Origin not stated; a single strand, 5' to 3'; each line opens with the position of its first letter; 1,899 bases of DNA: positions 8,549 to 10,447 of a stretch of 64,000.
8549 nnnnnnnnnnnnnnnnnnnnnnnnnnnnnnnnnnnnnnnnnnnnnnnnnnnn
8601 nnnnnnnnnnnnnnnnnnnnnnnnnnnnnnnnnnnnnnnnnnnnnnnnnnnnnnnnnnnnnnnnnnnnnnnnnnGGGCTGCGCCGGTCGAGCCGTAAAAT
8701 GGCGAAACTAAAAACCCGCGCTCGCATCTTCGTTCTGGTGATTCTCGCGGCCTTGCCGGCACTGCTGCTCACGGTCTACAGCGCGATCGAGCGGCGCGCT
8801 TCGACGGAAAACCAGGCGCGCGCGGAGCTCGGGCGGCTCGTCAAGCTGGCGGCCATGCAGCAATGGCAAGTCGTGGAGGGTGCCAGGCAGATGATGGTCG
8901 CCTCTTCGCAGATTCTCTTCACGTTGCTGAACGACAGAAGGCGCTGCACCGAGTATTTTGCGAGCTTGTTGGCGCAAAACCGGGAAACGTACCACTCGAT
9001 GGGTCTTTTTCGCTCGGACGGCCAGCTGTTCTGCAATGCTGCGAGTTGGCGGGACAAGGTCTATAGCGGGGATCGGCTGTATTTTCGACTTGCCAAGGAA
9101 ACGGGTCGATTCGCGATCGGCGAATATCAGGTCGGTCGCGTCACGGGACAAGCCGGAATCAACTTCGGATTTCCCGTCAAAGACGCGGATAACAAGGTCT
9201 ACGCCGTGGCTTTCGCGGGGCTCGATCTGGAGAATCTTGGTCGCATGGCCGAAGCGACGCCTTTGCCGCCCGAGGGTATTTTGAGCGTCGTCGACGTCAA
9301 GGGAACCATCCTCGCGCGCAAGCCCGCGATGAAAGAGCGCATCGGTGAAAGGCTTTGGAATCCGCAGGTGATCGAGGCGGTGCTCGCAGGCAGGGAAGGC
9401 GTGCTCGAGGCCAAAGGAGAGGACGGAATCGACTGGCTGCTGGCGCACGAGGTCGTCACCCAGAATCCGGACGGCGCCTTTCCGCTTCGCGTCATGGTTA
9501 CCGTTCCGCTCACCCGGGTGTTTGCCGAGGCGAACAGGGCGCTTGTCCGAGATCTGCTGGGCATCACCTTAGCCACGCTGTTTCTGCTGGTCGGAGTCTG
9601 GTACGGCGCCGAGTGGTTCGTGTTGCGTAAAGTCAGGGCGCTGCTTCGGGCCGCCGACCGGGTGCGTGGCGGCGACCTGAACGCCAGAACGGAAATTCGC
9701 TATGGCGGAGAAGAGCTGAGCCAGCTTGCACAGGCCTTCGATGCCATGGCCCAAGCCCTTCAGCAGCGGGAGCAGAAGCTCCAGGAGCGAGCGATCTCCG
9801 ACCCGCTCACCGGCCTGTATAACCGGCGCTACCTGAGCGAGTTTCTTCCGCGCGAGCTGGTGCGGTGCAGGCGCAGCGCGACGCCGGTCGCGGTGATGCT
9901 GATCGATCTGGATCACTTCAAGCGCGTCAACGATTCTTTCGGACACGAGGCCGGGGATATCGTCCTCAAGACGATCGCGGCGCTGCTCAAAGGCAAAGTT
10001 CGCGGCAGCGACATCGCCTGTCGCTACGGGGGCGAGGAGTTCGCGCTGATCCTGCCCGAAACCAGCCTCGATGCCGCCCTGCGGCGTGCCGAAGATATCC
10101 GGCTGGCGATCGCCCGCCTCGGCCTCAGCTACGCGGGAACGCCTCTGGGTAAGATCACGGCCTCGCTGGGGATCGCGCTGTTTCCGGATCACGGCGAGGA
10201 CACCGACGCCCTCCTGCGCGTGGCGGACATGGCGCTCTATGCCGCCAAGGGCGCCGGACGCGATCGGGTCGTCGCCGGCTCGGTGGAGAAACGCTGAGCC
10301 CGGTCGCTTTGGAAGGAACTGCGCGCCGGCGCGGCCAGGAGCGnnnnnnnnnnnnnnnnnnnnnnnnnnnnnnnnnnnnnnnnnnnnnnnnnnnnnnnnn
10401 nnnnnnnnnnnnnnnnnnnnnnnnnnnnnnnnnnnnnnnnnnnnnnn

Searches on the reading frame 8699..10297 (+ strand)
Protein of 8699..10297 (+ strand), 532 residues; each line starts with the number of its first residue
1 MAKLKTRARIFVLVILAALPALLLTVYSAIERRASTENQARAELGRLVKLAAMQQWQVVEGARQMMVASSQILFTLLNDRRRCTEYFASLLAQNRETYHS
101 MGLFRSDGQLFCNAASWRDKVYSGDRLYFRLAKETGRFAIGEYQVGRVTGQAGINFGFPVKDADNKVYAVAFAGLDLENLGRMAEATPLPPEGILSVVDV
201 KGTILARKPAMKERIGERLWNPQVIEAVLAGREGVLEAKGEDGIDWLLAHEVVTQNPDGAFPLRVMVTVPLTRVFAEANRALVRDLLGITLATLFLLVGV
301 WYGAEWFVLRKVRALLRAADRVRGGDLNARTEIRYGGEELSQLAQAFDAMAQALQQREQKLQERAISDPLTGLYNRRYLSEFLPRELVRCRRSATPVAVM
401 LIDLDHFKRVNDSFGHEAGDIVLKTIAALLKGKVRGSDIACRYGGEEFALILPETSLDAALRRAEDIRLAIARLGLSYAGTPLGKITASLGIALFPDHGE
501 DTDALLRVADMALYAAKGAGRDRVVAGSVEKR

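Call 3: search_protein_families(library=ncbifam, proteins=[window:8699-10297:+], max_evalue=0.001)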
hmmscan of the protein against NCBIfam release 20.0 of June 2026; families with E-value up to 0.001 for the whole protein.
window:8699-10297:+ (532 aa): 35 families (the best 25 are shown)
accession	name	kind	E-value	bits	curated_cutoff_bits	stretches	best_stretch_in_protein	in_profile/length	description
TIGR00254.1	GGDEF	domain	2.2e-59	199.9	37.4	1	361-525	1-165/168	diguanylate cyclase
NF038266.1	diguan_SiaD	equivalog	1.3e-51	175.4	290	1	339-524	68-252/252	biofilm regulation diguanylate cyclase SiaD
NF007135.0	PRK09581.1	equivalog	3.1e-50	171.3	474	1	352-526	279-454/457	PleD family two-component system response regulator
NF047654.1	DiguCycDgcRLepto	equivalog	8.4e-47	159.5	500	1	333-525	103-294/295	diguanylate cyclase DgcR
NF007380.0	PRK09894.1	equivalog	3.8e-46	157.8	256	1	340-526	103-286/296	diguanylate cyclase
NF007423.1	PRK09966.1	equivalog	4.1e-41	141.2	325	1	332-517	206-390/390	diguanylate cyclase DgcN/YfiN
NF041606.1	dguan_cyc_DgcA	equivalog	4.2e-39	134.4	370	1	355-525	168-337/340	diguanylate cyclase DgcA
NF011955.1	PRK15426.1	equivalog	1e-37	129.6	408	1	350-527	383-561/564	cellulose biosynthesis regulator diguanylate cyclase DgcQ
NF007298.0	PRK09776.1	equivalog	1.3e-35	122.7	1135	1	359-525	678-843/1111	diguanylate cyclase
NF045675.1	PhdiestaseDibA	equivalog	8.5e-34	116.9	980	1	346-522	185-359/623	phosphodiesterase DibA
NF007599.0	PRK10245.1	equivalog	4.1e-33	114.3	402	1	351-524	196-367/371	diguanylate cyclase AdrA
NF051473.1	DigCycDgcsShew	equivalog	6.9e-33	114.3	400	1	349-522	117-286/291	diguanylate cyclase DgcS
NF007474.0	PRK10060.1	equivalog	2.4e-28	98.7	782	1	357-524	229-392/663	cyclic di-GMP phosphodiesterase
NF040885.1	diguan_DgcJ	equivalog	2.7e-27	95.7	500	1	356-518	332-487/493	diguanylate cyclase DgcJ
NF047872.1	GGDEF_GdpS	equivalog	1.8e-25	89.9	400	1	360-525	182-348/355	GGDEF domain-containing protein GdpS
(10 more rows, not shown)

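Call 4: search_protein_families(library=pfam, proteins=[window:8699-10297:+], max_evalue=0.001)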
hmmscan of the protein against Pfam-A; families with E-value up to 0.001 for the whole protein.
window:8699-10297:+ (532 aa): 3 families
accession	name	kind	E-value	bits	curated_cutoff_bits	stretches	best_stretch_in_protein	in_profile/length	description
PF00990.26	GGDEF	-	5.1e-51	173.1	23.8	1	365-523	1-161/161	Diguanylate cyclase, GGDEF domain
PF00672.30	HAMP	-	6.3e-11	42.9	25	1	307-356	5-53/53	HAMP domain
PF02743.24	dCache_1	-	1.1e-09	38.7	45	1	82-238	45-209/240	Cache domain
